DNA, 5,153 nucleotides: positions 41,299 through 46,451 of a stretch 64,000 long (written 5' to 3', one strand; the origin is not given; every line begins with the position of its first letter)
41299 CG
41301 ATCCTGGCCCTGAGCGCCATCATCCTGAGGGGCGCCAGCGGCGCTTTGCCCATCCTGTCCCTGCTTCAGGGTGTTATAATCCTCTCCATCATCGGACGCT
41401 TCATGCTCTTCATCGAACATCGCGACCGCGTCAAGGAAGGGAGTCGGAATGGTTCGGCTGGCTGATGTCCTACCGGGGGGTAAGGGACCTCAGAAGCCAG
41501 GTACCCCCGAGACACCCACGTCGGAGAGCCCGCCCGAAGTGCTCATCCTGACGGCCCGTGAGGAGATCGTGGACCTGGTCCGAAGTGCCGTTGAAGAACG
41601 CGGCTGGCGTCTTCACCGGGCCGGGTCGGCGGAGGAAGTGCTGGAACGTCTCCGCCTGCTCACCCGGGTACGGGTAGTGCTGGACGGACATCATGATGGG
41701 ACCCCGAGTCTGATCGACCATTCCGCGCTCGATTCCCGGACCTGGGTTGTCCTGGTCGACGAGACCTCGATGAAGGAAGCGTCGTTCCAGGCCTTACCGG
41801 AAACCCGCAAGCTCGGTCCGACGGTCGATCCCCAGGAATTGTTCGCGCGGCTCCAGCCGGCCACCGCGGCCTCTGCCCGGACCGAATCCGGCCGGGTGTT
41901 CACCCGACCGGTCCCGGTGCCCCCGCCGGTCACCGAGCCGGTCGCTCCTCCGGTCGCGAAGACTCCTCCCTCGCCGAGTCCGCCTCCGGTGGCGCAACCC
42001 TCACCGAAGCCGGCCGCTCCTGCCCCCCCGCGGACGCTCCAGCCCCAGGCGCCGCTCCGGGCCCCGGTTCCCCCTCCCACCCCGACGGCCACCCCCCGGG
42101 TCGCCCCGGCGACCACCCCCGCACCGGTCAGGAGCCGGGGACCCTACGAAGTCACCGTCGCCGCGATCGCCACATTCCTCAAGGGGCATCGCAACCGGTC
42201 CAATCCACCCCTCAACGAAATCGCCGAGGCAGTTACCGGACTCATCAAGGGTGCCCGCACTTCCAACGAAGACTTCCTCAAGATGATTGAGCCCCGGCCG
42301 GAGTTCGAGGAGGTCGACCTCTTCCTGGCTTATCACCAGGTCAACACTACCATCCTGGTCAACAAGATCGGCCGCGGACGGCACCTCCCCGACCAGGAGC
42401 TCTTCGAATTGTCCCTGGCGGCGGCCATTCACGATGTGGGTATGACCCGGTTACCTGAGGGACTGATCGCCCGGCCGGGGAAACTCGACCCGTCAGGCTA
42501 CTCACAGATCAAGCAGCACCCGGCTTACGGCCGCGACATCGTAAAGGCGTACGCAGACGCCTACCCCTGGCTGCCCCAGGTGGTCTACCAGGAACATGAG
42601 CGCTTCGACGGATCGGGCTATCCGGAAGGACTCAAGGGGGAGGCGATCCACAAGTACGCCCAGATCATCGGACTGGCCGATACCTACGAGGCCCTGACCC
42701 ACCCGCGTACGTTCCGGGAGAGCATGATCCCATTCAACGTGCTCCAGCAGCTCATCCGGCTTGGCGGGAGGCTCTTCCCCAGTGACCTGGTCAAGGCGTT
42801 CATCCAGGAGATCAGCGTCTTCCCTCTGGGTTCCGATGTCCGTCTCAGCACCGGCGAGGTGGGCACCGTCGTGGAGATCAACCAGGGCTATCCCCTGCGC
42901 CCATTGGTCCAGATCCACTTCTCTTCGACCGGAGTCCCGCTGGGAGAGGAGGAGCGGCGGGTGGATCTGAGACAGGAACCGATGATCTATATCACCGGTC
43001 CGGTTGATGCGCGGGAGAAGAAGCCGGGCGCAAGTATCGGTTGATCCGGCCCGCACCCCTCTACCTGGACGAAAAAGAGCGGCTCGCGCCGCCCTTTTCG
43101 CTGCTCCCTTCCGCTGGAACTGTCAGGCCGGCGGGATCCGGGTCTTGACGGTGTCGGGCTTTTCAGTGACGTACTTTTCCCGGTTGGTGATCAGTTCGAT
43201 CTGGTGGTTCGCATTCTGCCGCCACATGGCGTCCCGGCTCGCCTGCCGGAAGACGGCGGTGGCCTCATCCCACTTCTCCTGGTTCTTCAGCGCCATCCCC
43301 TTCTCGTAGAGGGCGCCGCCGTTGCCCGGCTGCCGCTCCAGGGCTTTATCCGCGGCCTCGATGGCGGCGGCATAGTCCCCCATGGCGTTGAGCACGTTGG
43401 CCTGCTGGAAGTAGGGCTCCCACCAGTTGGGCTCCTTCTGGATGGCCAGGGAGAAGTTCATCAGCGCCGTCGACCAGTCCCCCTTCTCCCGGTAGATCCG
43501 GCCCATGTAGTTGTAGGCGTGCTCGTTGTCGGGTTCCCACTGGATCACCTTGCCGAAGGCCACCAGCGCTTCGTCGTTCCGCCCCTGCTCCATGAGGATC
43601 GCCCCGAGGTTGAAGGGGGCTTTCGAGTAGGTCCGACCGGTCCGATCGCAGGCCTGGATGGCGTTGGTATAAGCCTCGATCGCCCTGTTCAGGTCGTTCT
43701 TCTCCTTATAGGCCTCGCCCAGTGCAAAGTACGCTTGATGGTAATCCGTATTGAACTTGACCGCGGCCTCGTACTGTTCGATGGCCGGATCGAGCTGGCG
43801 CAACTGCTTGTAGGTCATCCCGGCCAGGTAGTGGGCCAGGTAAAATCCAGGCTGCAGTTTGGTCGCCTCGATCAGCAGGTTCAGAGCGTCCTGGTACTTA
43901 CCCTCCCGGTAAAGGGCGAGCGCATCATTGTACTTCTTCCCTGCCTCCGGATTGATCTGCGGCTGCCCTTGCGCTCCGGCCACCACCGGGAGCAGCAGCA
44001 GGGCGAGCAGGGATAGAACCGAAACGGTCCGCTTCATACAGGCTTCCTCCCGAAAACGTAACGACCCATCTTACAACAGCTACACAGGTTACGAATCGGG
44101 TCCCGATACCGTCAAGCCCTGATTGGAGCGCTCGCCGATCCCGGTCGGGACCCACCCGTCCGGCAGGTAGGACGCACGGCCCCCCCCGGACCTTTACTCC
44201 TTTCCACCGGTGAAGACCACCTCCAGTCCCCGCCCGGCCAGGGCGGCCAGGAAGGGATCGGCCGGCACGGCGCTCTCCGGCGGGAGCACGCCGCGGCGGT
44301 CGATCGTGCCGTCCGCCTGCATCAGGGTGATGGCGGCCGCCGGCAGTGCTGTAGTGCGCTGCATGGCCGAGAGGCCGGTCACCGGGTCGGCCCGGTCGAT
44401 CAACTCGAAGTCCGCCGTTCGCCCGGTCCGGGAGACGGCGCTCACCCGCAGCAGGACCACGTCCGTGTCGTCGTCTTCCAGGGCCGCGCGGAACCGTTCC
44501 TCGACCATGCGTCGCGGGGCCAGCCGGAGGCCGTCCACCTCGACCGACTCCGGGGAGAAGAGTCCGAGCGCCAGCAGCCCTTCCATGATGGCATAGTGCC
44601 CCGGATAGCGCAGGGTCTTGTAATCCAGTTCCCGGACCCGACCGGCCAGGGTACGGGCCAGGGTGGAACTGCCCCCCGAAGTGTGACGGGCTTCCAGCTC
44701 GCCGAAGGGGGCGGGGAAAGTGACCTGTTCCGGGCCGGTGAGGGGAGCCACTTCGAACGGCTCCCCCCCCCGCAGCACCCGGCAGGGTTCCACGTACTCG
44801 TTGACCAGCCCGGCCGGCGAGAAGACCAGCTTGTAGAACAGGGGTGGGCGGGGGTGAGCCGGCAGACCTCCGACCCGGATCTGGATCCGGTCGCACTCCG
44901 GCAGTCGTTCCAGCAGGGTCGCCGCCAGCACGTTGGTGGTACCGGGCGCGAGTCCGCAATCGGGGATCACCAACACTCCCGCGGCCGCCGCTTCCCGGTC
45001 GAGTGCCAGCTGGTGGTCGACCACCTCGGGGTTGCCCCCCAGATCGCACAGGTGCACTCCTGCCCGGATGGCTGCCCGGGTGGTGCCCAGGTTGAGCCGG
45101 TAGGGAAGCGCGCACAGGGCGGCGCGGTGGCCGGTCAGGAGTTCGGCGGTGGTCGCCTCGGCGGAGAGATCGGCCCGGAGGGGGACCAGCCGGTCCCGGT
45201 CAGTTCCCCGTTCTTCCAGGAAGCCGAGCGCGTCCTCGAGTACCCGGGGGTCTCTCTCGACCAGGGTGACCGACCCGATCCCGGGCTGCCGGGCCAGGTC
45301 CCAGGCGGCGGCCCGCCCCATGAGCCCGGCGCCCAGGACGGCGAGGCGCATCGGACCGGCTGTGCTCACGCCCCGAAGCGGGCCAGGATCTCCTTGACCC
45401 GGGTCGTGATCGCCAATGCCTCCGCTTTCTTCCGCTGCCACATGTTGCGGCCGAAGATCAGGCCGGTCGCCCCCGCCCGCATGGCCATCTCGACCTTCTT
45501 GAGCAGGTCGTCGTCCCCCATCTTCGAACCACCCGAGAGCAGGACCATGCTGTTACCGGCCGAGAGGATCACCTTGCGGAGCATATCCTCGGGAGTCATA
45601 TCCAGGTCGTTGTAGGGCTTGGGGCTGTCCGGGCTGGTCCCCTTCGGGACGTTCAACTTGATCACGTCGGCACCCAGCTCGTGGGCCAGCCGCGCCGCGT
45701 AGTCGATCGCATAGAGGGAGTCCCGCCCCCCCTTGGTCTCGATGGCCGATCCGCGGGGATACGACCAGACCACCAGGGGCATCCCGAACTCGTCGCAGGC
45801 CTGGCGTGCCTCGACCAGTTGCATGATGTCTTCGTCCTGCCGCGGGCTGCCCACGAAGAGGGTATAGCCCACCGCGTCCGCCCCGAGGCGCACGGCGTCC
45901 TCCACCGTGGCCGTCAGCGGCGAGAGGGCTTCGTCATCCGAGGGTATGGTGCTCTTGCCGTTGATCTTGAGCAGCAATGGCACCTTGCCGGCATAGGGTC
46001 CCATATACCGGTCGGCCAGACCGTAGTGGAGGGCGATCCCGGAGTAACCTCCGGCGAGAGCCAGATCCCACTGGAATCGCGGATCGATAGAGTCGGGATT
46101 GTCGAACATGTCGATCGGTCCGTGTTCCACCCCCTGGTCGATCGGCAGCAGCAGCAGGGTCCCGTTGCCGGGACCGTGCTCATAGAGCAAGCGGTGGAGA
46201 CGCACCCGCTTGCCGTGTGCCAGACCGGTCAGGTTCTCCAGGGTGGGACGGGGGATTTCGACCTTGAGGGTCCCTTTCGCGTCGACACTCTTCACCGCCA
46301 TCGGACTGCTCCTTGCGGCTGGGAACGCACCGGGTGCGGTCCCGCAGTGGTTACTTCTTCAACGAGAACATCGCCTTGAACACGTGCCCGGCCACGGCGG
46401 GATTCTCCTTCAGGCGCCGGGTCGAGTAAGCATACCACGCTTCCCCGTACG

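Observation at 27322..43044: Wzy-type polysaccharide locus carrying an ExeA-like ATPase, SPOR-tailed Wzc, exported PHP-like protein and HD-GYP protein: candidate undescribed export/assembly system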

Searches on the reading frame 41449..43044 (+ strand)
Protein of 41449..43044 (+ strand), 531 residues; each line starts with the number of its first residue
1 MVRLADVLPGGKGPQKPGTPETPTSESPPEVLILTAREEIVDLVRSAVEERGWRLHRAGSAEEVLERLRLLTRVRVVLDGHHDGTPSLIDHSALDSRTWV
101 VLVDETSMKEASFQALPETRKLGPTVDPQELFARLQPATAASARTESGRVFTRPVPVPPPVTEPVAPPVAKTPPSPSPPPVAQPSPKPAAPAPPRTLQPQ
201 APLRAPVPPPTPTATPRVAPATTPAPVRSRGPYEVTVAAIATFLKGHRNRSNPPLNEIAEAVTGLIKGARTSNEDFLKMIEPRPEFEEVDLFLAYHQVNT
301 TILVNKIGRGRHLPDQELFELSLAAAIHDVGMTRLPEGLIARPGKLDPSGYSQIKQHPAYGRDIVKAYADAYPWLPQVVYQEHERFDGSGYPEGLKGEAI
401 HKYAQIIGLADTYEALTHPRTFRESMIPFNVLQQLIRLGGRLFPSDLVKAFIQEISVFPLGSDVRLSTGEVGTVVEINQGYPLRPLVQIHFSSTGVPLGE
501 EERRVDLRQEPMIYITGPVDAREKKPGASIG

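Call 4: search_protein_families(library=pfam, proteins=[window:41449-43044:+], max_evalue=0.01)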
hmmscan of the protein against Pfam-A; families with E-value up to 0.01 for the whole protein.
window:41449-43044:+ (531 aa): 2 families
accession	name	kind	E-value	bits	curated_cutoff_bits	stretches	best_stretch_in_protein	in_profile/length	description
PF13487.12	HD_5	-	1.1e-24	87.5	27.2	1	299-432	20-155/170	HD domain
PF01966.28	HD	-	5.6e-09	36.7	22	1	294-415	2-115/116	HD domain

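Call 5: search_protein_families(library=ncbifam, proteins=[window:41449-43044:+], max_evalue=0.001)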
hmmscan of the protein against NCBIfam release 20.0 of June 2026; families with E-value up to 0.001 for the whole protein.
window:41449-43044:+ (531 aa): 1 family
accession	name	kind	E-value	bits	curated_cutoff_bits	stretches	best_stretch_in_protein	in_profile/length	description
NF053512.1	nitric_RR_NosR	exception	1.6e-20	73.5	400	1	259-456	157-355/422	response regulator c-di-GMP phosphodiesterase, NosR family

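Call 69: search_solved_structures(query=window:41449-43041:+, max_evalue=0.001)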
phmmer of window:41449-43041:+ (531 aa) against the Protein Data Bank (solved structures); distinct sequences matched with E-value up to 0.001: 5.
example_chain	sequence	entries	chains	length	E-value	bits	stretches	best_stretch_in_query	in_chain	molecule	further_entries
4mcw_A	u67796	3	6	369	7.7e-20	74.1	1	272-455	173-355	Metal dependent phosphohydrolase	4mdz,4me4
5z7c_A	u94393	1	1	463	1.5e-19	73.2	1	292-426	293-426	3'3'-cGAMP-specific phosphodiesterase 3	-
4r8z_A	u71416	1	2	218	2.4e-18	69.1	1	317-458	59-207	Cyclic di-GMP phosphodiesterase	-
9rbz_A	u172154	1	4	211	4.2e-15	58.5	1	291-453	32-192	HD domain/sensory box protein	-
9rc0_A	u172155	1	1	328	1.2e-14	56.9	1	291-453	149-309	HD domain/sensory box protein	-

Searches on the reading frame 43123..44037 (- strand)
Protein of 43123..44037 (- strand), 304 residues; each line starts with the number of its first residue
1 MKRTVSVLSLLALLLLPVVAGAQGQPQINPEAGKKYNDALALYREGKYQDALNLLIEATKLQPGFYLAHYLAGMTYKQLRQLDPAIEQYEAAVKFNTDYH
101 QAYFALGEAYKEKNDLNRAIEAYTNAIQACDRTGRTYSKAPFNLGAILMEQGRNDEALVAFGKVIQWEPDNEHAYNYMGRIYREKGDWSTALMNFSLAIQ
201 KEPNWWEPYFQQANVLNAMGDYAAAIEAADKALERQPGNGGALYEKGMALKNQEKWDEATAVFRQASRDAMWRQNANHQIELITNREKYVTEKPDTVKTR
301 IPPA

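Call 4: search_protein_families(library=pfam, proteins=[window:43123-44037:-], max_evalue=0.01)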
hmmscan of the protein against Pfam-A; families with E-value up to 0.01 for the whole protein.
window:43123-44037:- (304 aa): 28 families (the best 25 are shown)
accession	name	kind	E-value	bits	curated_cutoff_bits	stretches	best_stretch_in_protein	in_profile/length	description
PF07719.23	TPR_2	-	6.2e-32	107.5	27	4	142-171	5-34/34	Tetratricopeptide repeat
PF00515.34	TPR_1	-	1.6e-31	107.3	27.8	4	209-239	4-34/34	Tetratricopeptide repeat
PF13181.12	TPR_8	-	1.2e-24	84.8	25.7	4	101-128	2-29/34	Tetratricopeptide repeat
PF13414.12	TPR_11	-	2.9e-24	84.9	26.8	3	76-113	4-41/42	TPR repeat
PF13431.12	TPR_17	-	2.3e-23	80.9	24.4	3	229-259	2-32/34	Tetratricopeptide repeat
PF14559.12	TPR_19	-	1e-21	77.4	25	3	148-191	1-44/68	Tetratricopeptide repeat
PF13432.12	TPR_16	-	2.1e-20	73.2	32.7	3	211-266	2-57/65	Tetratricopeptide repeat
PF13428.12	TPR_14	-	1.5e-18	65.9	23.5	1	207-246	2-41/44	Tetratricopeptide repeat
PF13174.12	TPR_6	-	4.6e-15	55.6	26.3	0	101-128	1-28/33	Tetratricopeptide repeat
PF13424.12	TPR_12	-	1.1e-14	54.9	30.1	2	143-196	8-69/77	Tetratricopeptide repeat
PF13176.12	TPR_7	-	6.8e-14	51.2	27.9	0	102-131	1-30/36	Tetratricopeptide repeat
PF12895.13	ANAPC3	-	6.4e-13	49.2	27.2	3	185-264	2-80/82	Anaphase-promoting complex, cyclosome, subunit 3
PF13374.12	TPR_10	-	2e-10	40.8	27.5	0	143-166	7-30/42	Tetratricopeptide repeat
PF25064.1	ARM_TT21_5th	-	4.6e-09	37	27.8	1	173-279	2-111/117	TT21 fifth ARM repeats domain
PF13371.12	TPR_9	-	1.7e-07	31.6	35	1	180-237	3-60/73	Tetratricopeptide repeat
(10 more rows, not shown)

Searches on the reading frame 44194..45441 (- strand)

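Call 4: search_protein_families(library=pfam, proteins=[window:44194-45441:-], max_evalue=0.01)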
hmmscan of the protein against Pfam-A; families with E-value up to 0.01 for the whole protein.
window:44194-45441:- (415 aa): 4 families
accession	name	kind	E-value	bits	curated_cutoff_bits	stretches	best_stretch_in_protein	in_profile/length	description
PF16653.10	Sacchrp_dh_C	-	3e-36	126.3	31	1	163-406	1-265/265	Saccharopine dehydrogenase C-terminal domain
PF03435.24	Sacchrp_dh_NADP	-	2e-11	44.8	25.1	1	34-159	2-129/129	Saccharopine dehydrogenase NADP binding domain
PF01266.30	DAO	-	9.4e-06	25.8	27.9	1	33-75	2-46/353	FAD dependent oxidoreductase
PF13450.12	NAD_binding_8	-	0.00094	19.9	21.9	1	35-67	1-31/68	NAD(P)-binding Rossmann-like domain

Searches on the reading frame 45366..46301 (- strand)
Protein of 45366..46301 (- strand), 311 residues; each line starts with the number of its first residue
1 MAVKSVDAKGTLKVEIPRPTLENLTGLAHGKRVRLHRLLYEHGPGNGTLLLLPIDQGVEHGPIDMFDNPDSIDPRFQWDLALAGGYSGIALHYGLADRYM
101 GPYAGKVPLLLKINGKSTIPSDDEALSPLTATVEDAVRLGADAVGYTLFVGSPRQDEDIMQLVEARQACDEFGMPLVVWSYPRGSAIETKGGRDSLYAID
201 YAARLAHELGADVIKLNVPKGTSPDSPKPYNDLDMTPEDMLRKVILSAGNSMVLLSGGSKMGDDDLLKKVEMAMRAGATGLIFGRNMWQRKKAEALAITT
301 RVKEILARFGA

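Call 9: search_protein_families(library=pfam, proteins=[window:45366-46301:-], max_evalue=0.001)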
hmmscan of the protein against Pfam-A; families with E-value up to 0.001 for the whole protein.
window:45366-46301:- (311 aa): 2 families
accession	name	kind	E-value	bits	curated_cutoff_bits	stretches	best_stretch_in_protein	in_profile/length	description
PF01791.15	DeoC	-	2.3e-43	148.9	23.8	1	50-290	2-229/229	DeoC/LacD family aldolase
PF01261.30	AP_endonuc_2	-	0.00041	20.6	31.1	1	134-226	2-96/249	Xylose isomerase-like TIM barrel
